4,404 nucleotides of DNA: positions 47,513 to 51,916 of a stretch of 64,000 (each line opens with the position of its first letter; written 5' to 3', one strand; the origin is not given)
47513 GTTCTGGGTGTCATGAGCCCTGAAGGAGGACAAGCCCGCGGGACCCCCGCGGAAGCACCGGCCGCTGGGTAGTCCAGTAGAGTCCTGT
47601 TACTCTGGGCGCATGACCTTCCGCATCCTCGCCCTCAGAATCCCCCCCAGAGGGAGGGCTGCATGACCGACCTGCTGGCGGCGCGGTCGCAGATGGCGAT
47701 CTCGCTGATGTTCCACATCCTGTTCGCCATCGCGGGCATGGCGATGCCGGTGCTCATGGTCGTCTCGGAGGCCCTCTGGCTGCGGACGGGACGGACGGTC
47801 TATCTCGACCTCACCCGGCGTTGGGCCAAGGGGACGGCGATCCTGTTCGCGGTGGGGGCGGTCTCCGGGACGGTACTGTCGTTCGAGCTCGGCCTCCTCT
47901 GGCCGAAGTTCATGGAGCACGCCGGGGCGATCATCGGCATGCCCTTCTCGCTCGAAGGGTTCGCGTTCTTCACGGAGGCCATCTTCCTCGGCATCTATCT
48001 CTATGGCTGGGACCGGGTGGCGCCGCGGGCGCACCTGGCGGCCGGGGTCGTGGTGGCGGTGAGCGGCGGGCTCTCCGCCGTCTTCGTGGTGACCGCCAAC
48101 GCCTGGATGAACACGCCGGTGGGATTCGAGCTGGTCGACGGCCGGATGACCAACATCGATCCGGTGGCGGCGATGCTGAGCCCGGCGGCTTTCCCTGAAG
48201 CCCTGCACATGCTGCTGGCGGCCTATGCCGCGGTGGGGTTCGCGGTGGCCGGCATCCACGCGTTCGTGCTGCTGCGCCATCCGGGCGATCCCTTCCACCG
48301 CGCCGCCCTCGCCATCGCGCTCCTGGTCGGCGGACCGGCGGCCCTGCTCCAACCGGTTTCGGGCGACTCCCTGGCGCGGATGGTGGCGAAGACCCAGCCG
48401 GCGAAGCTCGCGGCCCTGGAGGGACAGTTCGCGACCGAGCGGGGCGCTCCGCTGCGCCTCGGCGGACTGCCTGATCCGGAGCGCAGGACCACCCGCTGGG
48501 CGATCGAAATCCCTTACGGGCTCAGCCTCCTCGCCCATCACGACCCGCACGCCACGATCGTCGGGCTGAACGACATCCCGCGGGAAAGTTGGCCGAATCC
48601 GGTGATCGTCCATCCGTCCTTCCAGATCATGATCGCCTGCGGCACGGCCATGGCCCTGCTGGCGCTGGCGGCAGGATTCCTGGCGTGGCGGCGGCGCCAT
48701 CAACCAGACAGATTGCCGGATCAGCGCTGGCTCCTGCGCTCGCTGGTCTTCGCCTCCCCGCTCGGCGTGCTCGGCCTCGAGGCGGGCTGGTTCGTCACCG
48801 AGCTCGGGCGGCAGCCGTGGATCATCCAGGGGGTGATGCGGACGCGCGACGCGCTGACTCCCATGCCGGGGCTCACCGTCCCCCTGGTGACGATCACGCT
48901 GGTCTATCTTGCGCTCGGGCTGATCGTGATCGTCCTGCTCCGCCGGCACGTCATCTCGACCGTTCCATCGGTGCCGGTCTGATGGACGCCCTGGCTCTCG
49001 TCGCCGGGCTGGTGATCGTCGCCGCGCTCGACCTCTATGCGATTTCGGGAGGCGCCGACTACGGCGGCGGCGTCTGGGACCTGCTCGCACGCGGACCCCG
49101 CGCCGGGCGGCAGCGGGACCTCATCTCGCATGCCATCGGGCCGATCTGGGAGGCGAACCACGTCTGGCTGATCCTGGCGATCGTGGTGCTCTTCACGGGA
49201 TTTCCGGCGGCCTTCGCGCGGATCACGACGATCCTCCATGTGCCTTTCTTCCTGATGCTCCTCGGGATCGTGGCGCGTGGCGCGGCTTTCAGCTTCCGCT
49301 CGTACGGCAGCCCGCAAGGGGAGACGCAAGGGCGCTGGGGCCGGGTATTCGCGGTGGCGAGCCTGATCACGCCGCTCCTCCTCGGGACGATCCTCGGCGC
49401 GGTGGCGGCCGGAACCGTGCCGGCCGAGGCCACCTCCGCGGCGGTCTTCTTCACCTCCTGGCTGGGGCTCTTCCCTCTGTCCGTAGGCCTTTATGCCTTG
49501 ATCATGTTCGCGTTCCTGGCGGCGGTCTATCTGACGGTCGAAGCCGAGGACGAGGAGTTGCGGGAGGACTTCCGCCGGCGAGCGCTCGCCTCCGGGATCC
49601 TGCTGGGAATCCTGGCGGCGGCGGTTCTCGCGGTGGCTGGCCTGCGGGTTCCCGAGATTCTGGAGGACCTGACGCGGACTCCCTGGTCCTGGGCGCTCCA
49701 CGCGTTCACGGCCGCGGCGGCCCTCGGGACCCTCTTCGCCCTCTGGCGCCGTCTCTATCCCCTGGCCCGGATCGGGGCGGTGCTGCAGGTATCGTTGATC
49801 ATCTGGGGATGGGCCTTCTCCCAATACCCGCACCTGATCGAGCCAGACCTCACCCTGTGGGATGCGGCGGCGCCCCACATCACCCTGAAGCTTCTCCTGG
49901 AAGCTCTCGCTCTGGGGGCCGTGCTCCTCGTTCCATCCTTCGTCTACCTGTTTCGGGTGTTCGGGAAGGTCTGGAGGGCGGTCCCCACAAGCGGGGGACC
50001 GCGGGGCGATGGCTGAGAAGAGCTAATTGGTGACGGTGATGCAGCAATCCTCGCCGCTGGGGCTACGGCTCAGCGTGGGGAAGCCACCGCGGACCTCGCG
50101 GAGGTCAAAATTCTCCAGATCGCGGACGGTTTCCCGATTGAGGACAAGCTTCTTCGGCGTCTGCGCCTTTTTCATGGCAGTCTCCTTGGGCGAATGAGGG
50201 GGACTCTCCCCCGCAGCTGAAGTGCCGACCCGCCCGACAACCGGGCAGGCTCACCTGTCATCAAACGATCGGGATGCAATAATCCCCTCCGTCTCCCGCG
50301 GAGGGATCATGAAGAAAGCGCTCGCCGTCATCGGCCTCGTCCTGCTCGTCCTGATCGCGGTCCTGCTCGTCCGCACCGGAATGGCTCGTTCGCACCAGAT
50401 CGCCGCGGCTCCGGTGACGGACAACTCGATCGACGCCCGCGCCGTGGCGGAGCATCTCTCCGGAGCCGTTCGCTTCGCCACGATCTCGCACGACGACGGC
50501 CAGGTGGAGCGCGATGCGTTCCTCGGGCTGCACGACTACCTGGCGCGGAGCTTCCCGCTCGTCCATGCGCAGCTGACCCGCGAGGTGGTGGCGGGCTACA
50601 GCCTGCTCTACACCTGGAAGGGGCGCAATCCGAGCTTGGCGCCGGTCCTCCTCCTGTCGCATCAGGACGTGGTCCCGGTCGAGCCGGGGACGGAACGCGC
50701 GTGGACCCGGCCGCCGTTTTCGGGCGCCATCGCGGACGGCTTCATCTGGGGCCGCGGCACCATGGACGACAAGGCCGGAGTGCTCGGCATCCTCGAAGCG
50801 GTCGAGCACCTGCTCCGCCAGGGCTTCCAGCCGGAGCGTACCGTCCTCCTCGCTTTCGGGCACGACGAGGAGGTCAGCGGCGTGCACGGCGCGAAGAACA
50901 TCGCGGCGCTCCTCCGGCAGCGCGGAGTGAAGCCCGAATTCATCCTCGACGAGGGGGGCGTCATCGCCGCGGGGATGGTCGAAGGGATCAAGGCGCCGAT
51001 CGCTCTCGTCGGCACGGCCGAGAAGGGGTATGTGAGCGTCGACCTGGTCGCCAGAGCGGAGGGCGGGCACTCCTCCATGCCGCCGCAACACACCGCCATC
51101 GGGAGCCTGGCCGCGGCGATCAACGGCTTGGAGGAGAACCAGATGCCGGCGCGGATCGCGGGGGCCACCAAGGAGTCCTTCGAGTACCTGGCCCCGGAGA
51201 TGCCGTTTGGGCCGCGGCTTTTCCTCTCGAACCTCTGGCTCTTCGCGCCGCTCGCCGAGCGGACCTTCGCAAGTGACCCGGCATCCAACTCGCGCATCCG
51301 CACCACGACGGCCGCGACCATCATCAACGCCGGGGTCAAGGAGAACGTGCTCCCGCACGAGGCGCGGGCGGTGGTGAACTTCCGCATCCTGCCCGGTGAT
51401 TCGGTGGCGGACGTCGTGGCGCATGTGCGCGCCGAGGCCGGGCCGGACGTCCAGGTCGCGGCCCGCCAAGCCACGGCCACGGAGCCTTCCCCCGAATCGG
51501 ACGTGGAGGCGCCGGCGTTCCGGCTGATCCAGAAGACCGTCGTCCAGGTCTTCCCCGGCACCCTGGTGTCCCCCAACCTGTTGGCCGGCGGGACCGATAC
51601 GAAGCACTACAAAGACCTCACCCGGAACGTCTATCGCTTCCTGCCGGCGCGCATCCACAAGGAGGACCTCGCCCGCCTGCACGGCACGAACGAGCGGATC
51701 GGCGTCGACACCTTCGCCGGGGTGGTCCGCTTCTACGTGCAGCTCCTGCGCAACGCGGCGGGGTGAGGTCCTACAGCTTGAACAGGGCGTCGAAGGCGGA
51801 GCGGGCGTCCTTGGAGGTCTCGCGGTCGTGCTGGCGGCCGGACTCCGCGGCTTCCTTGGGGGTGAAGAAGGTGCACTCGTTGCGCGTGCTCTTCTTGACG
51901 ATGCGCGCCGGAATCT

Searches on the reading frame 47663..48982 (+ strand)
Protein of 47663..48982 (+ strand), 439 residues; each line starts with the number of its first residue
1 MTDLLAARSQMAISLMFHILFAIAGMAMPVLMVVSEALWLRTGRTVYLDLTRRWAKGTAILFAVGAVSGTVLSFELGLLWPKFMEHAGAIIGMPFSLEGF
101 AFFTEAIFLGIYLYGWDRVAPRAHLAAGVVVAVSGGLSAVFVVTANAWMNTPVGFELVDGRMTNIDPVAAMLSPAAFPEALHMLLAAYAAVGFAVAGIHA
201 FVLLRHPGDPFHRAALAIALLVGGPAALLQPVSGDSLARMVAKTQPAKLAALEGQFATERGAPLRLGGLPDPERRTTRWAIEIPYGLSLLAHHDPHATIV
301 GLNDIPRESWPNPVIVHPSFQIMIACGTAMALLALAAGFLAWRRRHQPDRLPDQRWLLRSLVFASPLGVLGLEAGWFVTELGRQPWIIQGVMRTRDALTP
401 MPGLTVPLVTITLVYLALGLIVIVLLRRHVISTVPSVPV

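Call 16: search_protein_families(library=pfam, proteins=[window:47663-48982:+], max_evalue=0.001)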
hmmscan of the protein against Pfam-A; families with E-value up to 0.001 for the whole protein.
window:47663-48982:+ (439 aa): 1 family
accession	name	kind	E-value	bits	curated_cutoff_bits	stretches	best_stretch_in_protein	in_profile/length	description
PF01654.22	Cyt_bd_oxida_I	-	8.3e-145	482.9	26.2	1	7-430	2-414/418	Cytochrome bd terminal oxidase subunit I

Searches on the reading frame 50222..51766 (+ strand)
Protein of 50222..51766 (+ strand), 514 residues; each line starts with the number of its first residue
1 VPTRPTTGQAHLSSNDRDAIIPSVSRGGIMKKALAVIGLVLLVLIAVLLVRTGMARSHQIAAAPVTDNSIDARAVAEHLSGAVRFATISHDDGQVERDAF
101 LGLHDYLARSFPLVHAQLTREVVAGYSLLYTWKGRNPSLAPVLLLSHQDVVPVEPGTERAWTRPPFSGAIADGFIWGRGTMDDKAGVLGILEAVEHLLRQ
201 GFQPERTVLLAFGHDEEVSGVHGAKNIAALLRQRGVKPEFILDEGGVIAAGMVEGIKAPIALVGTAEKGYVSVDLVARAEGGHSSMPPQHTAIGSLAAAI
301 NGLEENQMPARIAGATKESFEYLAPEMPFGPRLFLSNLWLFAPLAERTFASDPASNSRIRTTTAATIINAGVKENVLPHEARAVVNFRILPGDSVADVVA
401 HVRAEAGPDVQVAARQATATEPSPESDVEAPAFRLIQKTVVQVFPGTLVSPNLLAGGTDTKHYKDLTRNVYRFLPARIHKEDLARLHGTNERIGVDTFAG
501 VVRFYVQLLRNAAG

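Call 16: search_protein_families(library=pfam, proteins=[window:50222-51766:+], max_evalue=0.001)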
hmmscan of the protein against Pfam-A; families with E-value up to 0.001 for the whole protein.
window:50222-51766:+ (514 aa): 3 families
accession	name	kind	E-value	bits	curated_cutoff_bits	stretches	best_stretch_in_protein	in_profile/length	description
PF01546.33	Peptidase_M20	-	3.1e-30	106.1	24.6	1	143-510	1-205/206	Peptidase family M20/M25/M40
PF07687.19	M20_dimer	-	3.9e-13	49.7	21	1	265-406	1-99/107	Peptidase dimerisation domain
PF04389.22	Peptidase_M28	-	1.4e-07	31.9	21.3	1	130-229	4-78/193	Peptidase family M28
